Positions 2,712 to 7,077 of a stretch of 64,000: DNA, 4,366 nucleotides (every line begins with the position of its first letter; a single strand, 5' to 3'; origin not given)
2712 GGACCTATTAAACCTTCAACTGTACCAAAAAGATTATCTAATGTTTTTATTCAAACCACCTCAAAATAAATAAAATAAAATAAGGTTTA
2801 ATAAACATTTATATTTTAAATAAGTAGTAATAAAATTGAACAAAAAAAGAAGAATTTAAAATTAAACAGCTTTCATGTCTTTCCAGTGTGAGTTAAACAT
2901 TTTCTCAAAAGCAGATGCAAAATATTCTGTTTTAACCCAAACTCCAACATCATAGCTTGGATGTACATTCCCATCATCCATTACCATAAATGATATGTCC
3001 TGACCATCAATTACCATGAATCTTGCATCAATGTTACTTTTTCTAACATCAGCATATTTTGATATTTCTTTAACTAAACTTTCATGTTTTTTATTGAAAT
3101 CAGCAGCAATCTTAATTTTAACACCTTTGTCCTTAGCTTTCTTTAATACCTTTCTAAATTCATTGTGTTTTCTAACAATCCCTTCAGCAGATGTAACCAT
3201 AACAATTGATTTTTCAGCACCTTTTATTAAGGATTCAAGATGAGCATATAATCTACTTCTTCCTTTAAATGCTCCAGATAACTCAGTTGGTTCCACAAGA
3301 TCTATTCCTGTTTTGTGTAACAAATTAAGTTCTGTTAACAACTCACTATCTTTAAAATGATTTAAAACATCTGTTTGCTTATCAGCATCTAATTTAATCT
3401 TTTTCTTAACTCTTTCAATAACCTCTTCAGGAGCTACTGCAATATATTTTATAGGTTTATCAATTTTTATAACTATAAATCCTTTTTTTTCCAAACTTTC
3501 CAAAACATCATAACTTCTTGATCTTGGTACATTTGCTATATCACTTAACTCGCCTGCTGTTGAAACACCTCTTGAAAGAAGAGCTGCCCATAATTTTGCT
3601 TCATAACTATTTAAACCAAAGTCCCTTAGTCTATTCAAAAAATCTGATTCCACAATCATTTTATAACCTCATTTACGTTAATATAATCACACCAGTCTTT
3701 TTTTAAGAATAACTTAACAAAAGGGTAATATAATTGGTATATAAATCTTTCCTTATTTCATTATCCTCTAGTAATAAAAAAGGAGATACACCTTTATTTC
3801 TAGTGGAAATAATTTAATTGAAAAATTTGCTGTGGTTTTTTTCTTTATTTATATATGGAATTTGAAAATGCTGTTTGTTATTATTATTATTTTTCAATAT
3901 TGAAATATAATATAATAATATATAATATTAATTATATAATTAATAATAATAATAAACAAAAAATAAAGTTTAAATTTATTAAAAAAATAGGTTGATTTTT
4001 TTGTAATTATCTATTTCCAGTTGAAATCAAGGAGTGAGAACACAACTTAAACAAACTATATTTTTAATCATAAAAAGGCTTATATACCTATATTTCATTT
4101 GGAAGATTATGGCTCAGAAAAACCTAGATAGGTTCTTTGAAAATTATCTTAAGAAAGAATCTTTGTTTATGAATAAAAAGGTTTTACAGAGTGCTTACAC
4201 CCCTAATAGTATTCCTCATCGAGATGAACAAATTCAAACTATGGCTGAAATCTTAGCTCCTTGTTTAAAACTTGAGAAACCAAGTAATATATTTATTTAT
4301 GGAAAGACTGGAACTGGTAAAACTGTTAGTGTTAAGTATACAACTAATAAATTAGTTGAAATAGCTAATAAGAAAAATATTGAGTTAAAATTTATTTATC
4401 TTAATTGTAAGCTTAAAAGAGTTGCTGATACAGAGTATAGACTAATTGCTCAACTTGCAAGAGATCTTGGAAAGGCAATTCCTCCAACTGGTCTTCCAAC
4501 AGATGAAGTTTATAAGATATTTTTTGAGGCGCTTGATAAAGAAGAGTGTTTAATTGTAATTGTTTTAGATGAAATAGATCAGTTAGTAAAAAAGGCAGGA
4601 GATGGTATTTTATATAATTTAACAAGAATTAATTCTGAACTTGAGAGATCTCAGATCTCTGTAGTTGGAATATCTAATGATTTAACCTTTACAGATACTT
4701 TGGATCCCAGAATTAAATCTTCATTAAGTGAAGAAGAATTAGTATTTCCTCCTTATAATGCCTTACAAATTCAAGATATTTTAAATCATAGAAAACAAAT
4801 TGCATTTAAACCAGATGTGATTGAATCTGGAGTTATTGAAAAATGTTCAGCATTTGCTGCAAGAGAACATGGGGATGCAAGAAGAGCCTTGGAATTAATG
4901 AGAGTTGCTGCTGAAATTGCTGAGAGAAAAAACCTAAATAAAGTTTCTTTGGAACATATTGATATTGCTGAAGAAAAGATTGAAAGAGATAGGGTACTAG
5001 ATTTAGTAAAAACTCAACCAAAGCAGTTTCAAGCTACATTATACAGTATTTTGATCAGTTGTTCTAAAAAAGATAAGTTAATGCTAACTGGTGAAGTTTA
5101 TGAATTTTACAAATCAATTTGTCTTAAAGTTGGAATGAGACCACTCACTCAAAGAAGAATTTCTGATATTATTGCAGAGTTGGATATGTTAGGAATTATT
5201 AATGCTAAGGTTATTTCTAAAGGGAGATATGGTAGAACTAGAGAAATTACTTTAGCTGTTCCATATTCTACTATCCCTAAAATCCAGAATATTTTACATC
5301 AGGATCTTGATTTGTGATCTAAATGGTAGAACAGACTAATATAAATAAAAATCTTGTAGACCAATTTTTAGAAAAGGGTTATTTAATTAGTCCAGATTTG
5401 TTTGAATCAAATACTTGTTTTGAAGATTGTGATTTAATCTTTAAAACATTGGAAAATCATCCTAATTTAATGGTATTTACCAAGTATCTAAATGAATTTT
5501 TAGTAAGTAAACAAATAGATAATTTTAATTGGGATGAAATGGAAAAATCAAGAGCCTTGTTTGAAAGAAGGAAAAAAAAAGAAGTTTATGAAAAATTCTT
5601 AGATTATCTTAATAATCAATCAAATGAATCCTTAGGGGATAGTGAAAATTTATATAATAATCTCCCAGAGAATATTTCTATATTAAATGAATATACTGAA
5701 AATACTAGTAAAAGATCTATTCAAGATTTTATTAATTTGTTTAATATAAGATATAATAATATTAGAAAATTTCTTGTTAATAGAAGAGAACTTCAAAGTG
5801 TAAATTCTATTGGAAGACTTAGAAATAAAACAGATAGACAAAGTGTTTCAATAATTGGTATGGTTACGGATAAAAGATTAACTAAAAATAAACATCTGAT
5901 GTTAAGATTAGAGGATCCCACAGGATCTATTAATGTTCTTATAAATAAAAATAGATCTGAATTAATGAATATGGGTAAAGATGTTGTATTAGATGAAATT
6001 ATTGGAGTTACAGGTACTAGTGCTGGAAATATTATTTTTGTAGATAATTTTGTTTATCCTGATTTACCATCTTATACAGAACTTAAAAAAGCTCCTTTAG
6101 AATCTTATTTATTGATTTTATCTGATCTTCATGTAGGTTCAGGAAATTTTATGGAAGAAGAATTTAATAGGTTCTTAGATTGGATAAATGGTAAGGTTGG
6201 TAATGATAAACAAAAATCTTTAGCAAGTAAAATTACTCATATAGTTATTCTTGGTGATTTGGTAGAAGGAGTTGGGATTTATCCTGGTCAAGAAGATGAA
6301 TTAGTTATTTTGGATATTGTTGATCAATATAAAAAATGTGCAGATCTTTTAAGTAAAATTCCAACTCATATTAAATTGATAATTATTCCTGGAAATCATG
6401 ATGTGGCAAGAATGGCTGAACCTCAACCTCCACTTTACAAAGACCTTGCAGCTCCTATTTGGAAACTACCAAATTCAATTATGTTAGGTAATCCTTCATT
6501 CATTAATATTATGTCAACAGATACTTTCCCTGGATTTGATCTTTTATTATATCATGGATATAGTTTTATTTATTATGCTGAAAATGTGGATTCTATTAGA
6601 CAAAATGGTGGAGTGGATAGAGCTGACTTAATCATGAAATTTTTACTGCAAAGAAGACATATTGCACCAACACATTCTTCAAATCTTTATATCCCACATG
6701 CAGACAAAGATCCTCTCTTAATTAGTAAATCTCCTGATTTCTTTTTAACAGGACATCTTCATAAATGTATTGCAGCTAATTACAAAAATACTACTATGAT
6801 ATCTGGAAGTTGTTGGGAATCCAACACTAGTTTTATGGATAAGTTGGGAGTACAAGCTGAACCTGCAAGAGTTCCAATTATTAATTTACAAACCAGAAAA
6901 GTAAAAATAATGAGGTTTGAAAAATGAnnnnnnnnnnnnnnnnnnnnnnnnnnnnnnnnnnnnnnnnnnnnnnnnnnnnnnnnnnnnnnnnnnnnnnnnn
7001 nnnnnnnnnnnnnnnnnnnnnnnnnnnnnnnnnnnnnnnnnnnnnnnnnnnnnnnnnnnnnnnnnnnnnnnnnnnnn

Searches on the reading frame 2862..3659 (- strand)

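Call 27: search_protein_families(library=pfam, proteins=[window:2862-3659:-])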
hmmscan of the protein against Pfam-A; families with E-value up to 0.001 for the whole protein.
window:2862-3659:- (265 aa): 4 families
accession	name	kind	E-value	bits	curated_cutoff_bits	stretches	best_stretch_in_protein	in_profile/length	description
PF01978.25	TrmB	-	3.9e-21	75.1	25.6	1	11-78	1-68/68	Sugar-specific transcriptional regulator TrmB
PF11495.14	Regulator_TrmB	-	2e-05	24.4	22.2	1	132-261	6-131/233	Archaeal transcriptional regulator TrmB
PF13091.12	PLDc_2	-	2.6e-05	24.5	27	1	143-259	3-132/132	PLD-like domain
PF24217.1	DUF7436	-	0.00086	19.7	34.2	0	142-263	21-151/153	Family of unknown function (DUF7436)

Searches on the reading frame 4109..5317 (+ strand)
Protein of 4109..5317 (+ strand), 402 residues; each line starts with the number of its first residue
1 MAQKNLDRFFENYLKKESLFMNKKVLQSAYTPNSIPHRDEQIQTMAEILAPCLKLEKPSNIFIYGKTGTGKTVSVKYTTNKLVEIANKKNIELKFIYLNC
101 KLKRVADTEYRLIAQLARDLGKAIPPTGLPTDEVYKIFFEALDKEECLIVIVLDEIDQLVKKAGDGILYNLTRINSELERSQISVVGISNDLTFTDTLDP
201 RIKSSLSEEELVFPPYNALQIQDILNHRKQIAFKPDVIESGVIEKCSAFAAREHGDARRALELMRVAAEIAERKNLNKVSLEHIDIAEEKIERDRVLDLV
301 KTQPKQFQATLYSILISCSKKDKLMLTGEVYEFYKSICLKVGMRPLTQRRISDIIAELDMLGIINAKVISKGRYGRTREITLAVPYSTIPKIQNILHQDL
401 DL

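Call 27: search_protein_families(library=pfam, proteins=[window:4109-5317:+])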
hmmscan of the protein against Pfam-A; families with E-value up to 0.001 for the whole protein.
window:4109-5317:+ (402 aa): 7 families
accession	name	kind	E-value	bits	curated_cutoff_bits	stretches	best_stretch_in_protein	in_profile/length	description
PF09079.17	Cdc6_C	-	1.1e-26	93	25.1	1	299-389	2-93/96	CDC6, C terminal winged helix domain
PF22703.2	Cdc6_lid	-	7.8e-24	83.8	27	1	222-288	1-67/68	Cdc6 AAA+ ATPase-type lid domain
PF13401.12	AAA_22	-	4.8e-09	37.1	27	1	58-175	5-108/130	AAA domain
PF00004.35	AAA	-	6.2e-07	30.4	21.2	1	62-206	2-122/131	ATPase family associated with various cellular activities (AAA)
PF01637.24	ATPase_2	-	2.7e-06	27.8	33.2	1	52-174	14-138/225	ATPase domain predominantly from Archaea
PF13191.12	AAA_16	-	2.8e-06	28.3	32.6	1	36-159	3-144/167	AAA ATPase domain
PF22606.2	Cdc6-ORC-like_ATPase_lid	-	0.00025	21.3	27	1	216-272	1-57/60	Cdc6/ORC-like, ATPase lid domain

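Call 48: search_solved_structures(query=window:4109-5317:+, max_evalue=1e-10)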
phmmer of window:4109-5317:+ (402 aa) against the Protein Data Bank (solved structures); distinct sequences matched with E-value up to 1e-10: 19.
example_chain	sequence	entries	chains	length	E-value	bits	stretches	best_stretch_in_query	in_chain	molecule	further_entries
2qby_A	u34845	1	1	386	9.2e-114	383.6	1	17-389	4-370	Cell division control protein 6 homolog 1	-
2v1u_A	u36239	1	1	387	2e-98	333.1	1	18-384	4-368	CELL DIVISION CONTROL PROTEIN 6 HOMOLOG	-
2qby_B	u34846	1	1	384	5e-46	160.7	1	33-384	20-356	Cell division control protein 6 homolog 3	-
8rwv_F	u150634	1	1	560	9.5e-25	90.7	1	18-274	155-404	Cell division control protein 6 homolog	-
8s0e_G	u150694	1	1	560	9.8e-25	90.6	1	18-277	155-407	Cell division control protein 6 homolog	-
1fnn_A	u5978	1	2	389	1.6e-21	80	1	21-388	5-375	CELL DIVISION CONTROL PROTEIN 6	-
7jgr_G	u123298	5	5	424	3e-21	79.1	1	23-295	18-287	Cell division control protein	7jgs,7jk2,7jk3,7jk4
1w5s_A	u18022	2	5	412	1.1e-17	67.4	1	16-385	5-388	ORIGIN RECOGNITION COMPLEX SUBUNIT 2 ORC2 | ORC2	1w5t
4xgc_A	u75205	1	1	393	1.3e-14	57.3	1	16-305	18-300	Origin recognition complex subunit 1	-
7jgr_A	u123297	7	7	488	2.5e-14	56.4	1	16-302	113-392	Origin recognition complex subunit 1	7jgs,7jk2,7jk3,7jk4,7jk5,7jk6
5uj7_A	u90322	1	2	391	2.6e-13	53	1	28-343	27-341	Origin recognition complex subunit 1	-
7jpo_A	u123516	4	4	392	2.7e-13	53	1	28-343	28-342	Origin recognition complex subunit 1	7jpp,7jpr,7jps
5ujm_A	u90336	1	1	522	8.7e-13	51.3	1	28-343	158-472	Origin recognition complex subunit 1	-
7ctf_A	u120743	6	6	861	1.9e-12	50.2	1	28-342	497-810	Origin recognition complex subunit 1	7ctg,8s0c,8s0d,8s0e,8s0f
8rwv_A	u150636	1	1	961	2.3e-12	49.9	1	29-342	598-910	Origin recognition complex subunit 1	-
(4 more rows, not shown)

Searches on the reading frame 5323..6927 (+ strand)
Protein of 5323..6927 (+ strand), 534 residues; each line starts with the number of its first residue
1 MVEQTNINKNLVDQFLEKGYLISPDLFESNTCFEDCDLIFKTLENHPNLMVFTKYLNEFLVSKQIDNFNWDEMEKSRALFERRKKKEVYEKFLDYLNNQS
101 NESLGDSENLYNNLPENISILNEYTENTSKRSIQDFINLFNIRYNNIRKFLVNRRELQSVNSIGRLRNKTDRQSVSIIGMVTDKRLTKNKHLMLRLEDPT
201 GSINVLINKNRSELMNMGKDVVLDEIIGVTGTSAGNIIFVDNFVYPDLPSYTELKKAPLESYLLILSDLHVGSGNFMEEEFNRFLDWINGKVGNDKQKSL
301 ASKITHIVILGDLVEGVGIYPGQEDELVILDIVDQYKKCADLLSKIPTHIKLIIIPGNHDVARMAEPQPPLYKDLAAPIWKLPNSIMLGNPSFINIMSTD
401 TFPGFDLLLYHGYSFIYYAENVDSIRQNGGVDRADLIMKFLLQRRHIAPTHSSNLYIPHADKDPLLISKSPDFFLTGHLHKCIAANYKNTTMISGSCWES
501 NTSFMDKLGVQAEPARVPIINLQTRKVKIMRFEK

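Call 27: search_protein_families(library=pfam, proteins=[window:5323-6927:+])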
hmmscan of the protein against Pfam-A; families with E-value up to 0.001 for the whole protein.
window:5323-6927:+ (534 aa): 3 families
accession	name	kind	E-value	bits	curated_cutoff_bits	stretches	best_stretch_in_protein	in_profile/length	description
PF04042.21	DNA_pol_E_B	-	1.2e-12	48.2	29.1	1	264-478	2-203/210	DNA polymerase alpha/epsilon subunit B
PF00149.33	Metallophos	-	2.2e-12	48.3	21.5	1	264-482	4-191/191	Calcineurin-like phosphoesterase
PF01336.31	tRNA_anti-codon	-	1.6e-07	31.6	27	1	175-232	1-56/75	OB-fold nucleic acid binding domain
